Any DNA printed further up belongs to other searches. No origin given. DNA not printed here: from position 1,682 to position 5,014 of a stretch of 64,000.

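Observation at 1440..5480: AT-rich island encoding an Hsp70-like ATPase fused to a Fic (AMPylase) domain plus a PD-(D/E)xK-like neighbour: candidate undescribed conflict/defence module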

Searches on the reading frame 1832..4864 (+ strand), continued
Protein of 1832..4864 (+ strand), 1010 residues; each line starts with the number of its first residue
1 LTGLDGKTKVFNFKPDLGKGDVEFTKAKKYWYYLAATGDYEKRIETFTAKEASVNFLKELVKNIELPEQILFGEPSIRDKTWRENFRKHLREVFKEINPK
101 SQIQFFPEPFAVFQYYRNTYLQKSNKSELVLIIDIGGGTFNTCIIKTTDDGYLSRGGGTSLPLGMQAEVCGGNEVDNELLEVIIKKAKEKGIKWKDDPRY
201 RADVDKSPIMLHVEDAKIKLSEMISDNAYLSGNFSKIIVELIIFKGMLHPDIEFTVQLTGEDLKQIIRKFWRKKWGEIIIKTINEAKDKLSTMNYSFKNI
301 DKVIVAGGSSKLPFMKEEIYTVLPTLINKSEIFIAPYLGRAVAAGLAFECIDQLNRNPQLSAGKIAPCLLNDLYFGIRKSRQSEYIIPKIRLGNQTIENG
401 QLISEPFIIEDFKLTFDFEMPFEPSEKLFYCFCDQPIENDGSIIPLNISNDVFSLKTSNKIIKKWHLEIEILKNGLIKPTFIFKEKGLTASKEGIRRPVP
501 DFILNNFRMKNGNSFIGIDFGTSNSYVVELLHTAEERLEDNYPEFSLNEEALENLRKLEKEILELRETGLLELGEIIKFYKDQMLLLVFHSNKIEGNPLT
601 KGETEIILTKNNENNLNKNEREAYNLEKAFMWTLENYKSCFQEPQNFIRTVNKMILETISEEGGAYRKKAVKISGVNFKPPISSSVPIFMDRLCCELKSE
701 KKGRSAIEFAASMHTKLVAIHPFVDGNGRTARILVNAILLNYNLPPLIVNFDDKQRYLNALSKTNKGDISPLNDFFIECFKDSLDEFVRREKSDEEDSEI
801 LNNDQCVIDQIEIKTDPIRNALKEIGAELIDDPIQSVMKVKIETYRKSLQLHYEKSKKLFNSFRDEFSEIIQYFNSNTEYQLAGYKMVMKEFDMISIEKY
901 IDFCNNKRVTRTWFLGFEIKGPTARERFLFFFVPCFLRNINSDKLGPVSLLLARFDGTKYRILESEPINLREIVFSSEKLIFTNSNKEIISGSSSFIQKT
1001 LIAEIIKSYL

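Call 20: find_encoding_contigs(protein=P0044, flank=8000, max_places=2)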
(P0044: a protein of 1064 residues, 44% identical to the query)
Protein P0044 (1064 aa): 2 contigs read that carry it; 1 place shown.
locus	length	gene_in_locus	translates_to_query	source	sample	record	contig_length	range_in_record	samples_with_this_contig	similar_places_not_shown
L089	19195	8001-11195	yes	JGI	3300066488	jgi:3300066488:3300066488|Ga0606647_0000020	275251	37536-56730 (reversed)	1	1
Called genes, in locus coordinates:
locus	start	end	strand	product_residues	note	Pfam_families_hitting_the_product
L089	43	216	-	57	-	-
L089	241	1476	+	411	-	PF00395:SLH (weak)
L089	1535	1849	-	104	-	-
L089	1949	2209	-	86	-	-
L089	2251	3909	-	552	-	-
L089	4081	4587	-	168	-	-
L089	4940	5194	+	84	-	PF12728:HTH_17 (weak)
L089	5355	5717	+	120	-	PF13589:HATPase_c_3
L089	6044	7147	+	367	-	-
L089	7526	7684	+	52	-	PF09233:Endonuc-EcoRV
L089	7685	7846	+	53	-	PF09233:Endonuc-EcoRV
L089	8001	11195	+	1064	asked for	PF00012:HSP70, PF02661:Fic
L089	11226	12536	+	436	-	PF00805:Pentapeptide, PF13576:Pentapeptide_3 (faint), PF00805:Pentapeptide, PF13599:Pentapeptide_4, PF00805:Pentapeptide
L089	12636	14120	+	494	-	PF00805:Pentapeptide, PF13576:Pentapeptide_3 (faint), PF00805:Pentapeptide, PF13599:Pentapeptide_4, PF00805:Pentapeptide (weak), PF13599:Pentapeptide_4 (weak), PF00805:Pentapeptide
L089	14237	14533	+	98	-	-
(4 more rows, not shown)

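Call 21: find_encoding_contigs(protein=P0081, flank=8000, max_places=2)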
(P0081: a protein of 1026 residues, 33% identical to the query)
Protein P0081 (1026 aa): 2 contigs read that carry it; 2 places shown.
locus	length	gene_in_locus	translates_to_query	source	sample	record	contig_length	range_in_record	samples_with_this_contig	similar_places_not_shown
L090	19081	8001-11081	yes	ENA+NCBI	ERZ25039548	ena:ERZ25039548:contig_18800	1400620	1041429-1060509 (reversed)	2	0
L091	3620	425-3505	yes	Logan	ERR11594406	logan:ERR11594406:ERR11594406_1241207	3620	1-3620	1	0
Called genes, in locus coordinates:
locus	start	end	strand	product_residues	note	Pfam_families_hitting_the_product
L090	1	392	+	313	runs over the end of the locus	PF11949:DUF3466 (faint)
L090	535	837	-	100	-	-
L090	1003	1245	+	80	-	PF02700:PurS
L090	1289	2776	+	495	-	PF13230:GATase_4, PF13522:GATase_6, PF13537:GATase_7, PF01380:SIS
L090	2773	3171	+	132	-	PF01380:SIS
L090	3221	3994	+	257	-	PF00970:FAD_binding_6, PF00175:NAD_binding_1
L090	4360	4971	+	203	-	PF04255:DUF433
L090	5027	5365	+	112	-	PF18480:DUF5615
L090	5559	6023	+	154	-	PF01797:Y1_Tnp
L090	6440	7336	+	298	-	-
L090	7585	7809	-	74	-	-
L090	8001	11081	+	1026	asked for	PF00012:HSP70, PF02661:Fic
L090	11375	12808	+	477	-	PF05598:DUF772, PF01609:DDE_Tnp_1, PF13751:DDE_Tnp_1_6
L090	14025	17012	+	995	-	PF03551:PadR (weak), PF12704:MacB_PCD, PF02687:FtsX, PF12704:MacB_PCD, PF02687:FtsX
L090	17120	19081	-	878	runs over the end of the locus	-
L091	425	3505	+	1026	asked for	PF00012:HSP70, PF02661:Fic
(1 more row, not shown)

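Call 22: find_encoding_contigs(protein=P0077, flank=8000, max_places=2)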
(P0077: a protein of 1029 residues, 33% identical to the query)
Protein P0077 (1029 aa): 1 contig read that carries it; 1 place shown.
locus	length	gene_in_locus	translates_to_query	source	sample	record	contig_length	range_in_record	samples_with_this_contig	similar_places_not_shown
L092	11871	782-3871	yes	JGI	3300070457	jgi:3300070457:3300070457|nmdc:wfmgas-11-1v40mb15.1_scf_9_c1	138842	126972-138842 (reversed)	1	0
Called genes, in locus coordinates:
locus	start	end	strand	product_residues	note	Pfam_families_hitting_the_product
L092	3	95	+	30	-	?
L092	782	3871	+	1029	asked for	PF00012:HSP70, PF02661:Fic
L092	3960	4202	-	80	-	-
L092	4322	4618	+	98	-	PF13560:HTH_31, PF01381:HTH_3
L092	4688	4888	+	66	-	PF08681:TacA1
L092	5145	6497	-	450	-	PF13205:Big_5, PF11999:Ice_binding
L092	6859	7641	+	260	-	PF07040:DUF1326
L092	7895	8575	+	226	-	PF03544:TonB_C (weak)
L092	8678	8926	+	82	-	PF05402:PqqD (weak)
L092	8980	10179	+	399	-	PF05048:NosD, PF13229:Beta_helix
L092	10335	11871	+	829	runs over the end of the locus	PF00069:Pkinase, PF01636:APH (faint), PF03109:ABC1 (weak), PF07714:PK_Tyr_Ser-Thr, PF13428:TPR_14 (faint), PF13432:TPR_16 (faint)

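Call 33: search_protein_families(library=pfam, proteins=[P0093, P0094, P0095, P0096, P0097, P0098, P0099, P0072, P0069], max_evalue=0.01)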
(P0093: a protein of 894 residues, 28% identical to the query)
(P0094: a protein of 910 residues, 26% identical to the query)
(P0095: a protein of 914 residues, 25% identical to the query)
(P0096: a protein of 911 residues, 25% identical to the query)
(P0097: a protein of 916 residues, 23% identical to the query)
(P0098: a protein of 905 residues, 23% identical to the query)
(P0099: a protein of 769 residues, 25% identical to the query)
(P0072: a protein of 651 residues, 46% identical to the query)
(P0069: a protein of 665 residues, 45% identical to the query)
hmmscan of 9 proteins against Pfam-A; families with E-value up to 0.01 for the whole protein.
P0093 (894 aa): 3 families
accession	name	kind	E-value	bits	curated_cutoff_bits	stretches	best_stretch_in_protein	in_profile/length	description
PF00012.26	HSP70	-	9.8e-13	47.6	20.6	2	297-409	268-373/599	Hsp70 protein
PF06265.16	YutD-like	-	8.8e-05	22.9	25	1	247-300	11-64/85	Putative antitoxin YutD-like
PF06723.19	MreB_Mbl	-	0.0022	17.3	27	0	167-197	145-178/327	MreB/Mbl protein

P0094 (910 aa): 1 family
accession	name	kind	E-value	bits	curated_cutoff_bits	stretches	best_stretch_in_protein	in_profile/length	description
PF00012.26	HSP70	-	6.3e-05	21.8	20.6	0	176-266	185-269/599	Hsp70 protein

P0095 (914 aa): 1 family
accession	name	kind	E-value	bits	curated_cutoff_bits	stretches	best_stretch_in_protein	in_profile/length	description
PF00012.26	HSP70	-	2e-06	26.8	20.6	1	175-240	182-240/599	Hsp70 protein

P0096 (911 aa): 1 family
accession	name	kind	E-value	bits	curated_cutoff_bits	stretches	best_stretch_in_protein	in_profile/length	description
PF00012.26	HSP70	-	4.3e-06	25.7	20.6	0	292-405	267-373/599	Hsp70 protein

P0097 (916 aa): 1 family
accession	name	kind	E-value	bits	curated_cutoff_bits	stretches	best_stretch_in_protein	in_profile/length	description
PF00012.26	HSP70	-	4e-05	22.5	20.6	0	173-195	183-205/599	Hsp70 protein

P0098 (905 aa): 2 families
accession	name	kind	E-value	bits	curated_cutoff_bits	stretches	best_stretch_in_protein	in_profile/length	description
PF00012.26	HSP70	-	2.3e-07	29.9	20.6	0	171-194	183-206/599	Hsp70 protein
PF06723.19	MreB_Mbl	-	0.005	16.2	27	0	325-394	234-302/327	MreB/Mbl protein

P0099 (769 aa): 6 families
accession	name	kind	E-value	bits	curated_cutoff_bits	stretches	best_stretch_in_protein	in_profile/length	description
PF00012.26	HSP70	-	1.5e-105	354.2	20.6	2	4-403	1-376/599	Hsp70 protein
PF06723.19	MreB_Mbl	-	7e-15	55.1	27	1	128-402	76-322/327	MreB/Mbl protein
PF13248.11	Zn_ribbon_3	-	7e-05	22.6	27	1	406-426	3-23/26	zinc-ribbon domain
PF10571.15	UPF0547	-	0.00096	19.7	29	1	407-427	2-22/26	Uncharacterised protein family UPF0547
PF01869.26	BcrAD_BadFG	-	0.0035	17.3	31.5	0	339-399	210-271/271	BadF/BadG/BcrA/BcrD ATPase family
PF23455.1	DUF7129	-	0.0066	16.6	30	0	405-427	11-35/45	Domain of unknown function (DUF7129)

P0072 (651 aa): 1 family
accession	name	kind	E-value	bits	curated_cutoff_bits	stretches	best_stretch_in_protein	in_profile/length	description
PF00012.26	HSP70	-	1.3e-12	47.2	20.6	1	12-393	31-372/599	Hsp70 protein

P0069 (665 aa): 1 family
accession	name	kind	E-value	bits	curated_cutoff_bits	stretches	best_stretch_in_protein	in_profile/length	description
PF00012.26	HSP70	-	1.8e-08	33.5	20.6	1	160-387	184-372/599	Hsp70 protein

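Call 72: search_protein_families(library=phrogs, proteins=[window:1832-4864:+], max_evalue=0.01)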
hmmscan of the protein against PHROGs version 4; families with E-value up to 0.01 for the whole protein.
window:1832-4864:+ (1010 aa): 8 families
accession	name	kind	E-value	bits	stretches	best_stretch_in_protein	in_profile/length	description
phrog_11900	-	unknown function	4.1e-40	138.7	1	574-777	4-214/230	-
phrog_5978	-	unknown function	1.1e-30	108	1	544-849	18-332/364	-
phrog_23170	-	unknown function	7.7e-11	43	1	647-760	46-168/191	-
phrog_691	-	DNA, RNA and nucleotide metabolism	2.2e-09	38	1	102-166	146-206/329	partition protein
phrog_22485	-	unknown function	4.6e-07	29.3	1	121-321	178-349/634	-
phrog_12747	-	unknown function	0.00015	22.4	1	707-784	124-206/211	-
phrog_10690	-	unknown function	0.004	17.2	1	694-737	251-296/346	-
phrog_577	-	moron, auxiliary metabolic gene and host takeover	0.0086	17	0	705-733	51-79/128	Doc-like toxin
